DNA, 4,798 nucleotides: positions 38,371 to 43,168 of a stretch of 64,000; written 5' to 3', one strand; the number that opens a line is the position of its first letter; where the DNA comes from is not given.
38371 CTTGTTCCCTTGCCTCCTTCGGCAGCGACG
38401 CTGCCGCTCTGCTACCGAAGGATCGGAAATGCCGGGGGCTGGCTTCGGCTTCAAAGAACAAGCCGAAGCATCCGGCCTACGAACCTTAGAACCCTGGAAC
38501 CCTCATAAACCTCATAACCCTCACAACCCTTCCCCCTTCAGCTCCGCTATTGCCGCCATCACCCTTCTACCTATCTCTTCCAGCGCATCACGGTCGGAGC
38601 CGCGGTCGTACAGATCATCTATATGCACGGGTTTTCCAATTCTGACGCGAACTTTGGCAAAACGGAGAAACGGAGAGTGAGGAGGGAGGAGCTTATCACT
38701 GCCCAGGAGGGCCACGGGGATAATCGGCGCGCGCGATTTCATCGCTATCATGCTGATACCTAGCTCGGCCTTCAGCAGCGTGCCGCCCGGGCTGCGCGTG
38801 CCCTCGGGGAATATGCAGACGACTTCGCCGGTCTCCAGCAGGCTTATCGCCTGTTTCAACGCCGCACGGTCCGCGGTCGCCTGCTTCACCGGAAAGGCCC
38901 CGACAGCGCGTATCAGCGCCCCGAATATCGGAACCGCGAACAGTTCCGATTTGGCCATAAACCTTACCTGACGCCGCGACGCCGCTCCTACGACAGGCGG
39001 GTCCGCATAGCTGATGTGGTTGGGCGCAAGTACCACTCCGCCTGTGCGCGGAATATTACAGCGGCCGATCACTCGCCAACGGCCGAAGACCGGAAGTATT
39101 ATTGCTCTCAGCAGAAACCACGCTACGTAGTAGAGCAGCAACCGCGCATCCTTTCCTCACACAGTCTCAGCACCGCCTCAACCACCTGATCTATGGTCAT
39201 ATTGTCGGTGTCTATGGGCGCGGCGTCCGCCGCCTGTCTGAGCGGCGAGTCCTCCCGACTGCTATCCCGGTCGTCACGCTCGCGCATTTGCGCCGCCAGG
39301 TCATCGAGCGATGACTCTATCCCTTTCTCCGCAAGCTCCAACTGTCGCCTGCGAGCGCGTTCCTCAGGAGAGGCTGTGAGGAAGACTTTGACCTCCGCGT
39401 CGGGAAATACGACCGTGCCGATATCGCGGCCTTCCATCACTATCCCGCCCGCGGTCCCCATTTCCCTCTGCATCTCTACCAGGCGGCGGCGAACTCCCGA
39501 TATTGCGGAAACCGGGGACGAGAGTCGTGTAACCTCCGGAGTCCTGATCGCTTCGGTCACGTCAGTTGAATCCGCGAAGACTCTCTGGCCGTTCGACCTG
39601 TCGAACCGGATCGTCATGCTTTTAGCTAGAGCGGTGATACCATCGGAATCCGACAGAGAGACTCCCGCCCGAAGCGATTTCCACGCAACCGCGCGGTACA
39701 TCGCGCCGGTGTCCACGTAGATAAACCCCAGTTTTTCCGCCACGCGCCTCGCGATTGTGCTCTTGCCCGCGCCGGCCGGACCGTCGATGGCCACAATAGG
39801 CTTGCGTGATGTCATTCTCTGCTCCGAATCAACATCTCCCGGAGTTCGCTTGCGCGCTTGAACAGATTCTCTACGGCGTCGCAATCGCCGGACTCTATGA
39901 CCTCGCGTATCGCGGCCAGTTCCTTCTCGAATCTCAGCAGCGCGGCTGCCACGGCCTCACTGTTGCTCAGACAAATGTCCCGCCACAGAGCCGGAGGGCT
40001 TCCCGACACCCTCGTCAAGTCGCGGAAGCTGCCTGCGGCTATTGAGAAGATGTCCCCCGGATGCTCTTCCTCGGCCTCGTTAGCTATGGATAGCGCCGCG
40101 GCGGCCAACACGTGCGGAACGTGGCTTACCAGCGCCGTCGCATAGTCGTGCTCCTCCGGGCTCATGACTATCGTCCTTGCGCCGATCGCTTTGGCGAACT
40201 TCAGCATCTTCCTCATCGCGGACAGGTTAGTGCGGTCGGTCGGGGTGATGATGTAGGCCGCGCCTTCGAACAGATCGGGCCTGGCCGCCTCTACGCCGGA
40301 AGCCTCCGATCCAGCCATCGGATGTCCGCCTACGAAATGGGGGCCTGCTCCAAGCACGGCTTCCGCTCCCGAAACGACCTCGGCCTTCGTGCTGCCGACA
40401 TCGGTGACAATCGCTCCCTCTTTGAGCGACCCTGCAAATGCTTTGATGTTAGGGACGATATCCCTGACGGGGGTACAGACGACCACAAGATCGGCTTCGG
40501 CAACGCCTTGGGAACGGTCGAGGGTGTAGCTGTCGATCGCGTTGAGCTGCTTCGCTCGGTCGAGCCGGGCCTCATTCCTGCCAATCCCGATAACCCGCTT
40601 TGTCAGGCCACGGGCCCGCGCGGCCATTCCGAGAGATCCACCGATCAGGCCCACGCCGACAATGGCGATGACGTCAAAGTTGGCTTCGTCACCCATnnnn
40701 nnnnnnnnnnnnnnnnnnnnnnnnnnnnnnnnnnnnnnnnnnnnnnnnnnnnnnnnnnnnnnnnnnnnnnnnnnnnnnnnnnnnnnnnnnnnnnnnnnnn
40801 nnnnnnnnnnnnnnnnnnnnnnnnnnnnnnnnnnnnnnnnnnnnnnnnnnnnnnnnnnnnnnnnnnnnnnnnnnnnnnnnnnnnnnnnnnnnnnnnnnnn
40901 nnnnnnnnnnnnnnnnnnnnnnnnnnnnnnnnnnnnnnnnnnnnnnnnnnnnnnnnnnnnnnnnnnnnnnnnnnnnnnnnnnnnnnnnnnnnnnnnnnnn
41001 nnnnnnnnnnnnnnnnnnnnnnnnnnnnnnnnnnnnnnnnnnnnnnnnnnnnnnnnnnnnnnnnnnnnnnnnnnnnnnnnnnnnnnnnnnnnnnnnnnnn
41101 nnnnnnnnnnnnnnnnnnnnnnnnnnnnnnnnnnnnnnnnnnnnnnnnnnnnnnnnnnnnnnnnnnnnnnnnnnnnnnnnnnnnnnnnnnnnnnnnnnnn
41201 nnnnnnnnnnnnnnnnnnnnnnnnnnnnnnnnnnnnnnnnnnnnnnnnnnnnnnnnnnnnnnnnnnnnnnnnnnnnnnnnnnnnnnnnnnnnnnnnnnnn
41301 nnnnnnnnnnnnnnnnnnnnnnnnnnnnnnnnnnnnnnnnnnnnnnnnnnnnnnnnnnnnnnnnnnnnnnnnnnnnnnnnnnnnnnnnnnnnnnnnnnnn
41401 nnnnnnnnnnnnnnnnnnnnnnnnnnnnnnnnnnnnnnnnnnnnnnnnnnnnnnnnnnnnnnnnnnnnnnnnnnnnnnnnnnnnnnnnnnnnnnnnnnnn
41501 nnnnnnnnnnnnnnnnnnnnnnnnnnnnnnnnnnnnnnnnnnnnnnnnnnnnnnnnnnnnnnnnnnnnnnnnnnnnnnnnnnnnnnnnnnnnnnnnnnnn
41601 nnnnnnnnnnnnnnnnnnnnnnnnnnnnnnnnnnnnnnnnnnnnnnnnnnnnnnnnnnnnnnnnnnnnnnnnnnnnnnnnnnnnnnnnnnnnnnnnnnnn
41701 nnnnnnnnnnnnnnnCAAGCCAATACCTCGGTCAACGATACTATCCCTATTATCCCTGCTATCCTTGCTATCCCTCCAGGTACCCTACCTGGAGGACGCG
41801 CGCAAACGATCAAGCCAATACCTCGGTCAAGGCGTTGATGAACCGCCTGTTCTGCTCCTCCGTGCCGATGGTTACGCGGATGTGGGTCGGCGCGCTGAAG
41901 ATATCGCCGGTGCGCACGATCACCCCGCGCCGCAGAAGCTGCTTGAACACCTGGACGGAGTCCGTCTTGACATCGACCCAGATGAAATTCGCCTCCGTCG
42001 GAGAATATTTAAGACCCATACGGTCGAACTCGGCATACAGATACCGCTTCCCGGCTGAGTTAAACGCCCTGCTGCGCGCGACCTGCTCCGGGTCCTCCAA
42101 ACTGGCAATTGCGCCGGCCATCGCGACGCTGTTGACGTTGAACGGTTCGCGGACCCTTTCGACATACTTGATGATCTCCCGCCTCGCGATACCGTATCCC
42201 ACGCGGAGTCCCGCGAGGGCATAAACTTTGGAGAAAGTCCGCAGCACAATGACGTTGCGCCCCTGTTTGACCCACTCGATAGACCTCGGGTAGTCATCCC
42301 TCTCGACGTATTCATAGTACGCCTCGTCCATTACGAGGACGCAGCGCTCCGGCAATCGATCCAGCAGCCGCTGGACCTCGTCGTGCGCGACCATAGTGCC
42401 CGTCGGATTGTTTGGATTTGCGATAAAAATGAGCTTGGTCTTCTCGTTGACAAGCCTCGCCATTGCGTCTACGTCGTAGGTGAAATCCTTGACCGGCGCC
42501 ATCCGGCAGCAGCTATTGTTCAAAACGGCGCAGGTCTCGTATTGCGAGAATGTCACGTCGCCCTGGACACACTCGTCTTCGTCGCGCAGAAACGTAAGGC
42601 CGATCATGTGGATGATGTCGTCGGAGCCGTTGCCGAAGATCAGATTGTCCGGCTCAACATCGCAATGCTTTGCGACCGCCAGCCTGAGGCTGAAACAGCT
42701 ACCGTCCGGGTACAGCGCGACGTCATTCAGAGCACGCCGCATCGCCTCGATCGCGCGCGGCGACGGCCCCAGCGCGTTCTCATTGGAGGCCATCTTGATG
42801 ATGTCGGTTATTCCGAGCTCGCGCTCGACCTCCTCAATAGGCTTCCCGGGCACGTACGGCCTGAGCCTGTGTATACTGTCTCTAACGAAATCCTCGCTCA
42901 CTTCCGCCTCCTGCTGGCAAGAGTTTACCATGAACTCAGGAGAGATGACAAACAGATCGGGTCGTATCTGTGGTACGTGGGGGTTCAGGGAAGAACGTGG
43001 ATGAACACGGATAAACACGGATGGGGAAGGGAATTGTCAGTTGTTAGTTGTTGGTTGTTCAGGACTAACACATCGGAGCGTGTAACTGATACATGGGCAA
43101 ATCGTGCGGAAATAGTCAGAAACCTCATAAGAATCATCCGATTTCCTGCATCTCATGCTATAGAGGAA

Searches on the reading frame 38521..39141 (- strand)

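Call 37: search_protein_families(library=pfam, proteins=[window:38521-39141:-], max_evalue=0.001)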
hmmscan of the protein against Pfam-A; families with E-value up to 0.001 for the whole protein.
window:38521-39141:- (206 aa): 1 family
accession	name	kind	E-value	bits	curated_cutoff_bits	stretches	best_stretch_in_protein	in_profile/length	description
PF01553.26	Acyltransferase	-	6e-30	104.2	23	1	23-145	3-131/132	Acyltransferase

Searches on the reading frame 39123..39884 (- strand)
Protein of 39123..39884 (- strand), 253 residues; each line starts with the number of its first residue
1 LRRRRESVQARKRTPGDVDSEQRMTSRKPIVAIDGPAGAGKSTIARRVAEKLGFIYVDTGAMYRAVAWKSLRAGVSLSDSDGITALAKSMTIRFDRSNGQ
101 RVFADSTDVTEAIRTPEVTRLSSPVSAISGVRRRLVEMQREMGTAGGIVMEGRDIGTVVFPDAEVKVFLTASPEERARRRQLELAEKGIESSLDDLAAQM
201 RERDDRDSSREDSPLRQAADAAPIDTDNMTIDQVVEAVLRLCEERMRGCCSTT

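Call 37: search_protein_families(library=pfam, proteins=[window:39123-39884:-], max_evalue=0.001)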
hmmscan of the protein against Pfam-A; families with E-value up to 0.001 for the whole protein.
window:39123-39884:- (253 aa): 7 families
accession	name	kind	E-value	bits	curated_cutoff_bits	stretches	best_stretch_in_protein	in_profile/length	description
PF02224.24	Cytidylate_kin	-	5.3e-77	258.7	26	1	31-243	1-210/211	Cytidylate kinase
PF13189.12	Cytidylate_kin2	-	4.6e-10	40.4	28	1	30-208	1-151/176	Cytidylate kinase-like family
PF13238.12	AAA_18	-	3e-09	37.8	29.4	1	31-182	1-110/128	AAA domain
PF13207.12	AAA_17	-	5e-07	30.5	27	1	35-70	2-37/136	AAA domain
PF01202.28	SKI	-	3.8e-06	27.6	22.1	0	38-63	2-27/159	Shikimate kinase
PF00931.28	NB-ARC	-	0.00045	20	23.5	1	25-107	16-87/248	NB-ARC domain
PF13671.12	AAA_33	-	0.00091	20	27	1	33-68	4-39/143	AAA domain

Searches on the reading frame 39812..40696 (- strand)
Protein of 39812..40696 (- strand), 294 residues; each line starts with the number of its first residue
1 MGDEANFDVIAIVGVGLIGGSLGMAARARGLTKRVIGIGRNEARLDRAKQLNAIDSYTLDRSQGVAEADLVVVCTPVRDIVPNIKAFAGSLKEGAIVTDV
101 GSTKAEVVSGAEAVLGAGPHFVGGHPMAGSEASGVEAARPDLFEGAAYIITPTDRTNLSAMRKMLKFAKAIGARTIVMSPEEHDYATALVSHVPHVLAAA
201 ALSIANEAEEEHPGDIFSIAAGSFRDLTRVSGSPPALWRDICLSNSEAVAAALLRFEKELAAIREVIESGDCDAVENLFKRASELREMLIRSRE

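Call 37: search_protein_families(library=pfam, proteins=[window:39812-40696:-], max_evalue=0.001)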
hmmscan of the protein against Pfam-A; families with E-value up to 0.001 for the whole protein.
window:39812-40696:- (294 aa): 4 families
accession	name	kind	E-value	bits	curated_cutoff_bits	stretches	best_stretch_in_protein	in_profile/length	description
PF02153.23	PDH_N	-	3.2e-40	137.6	26.5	1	23-176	2-153/154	Prephenate dehydrogenase, nucleotide-binding domain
PF20463.3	PDH_C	-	3.8e-25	88.6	22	1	179-280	1-101/102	Prephenate dehydrogenase, dimerization domain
PF03807.23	F420_oxidored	-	1e-06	29.7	21.6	1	10-100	2-91/94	NADP oxidoreductase coenzyme F420-dependent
PF00107.32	ADH_zinc_N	-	1.9e-05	25.1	31.8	0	18-55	2-37/129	Zinc-binding dehydrogenase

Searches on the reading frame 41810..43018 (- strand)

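Call 38: search_protein_families(library=pfam, proteins=[window:41810-43018:-], max_evalue=0.001)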
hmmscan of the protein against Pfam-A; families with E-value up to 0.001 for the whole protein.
window:41810-43018:- (402 aa): 2 families
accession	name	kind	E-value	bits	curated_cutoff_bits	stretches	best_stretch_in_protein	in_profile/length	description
PF00155.27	Aminotran_1_2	-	3e-60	204.8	19.7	1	71-397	1-361/361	Aminotransferase class I and II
PF04864.19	Alliinase_C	-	2.5e-05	23.8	22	0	125-283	68-213/363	Allinase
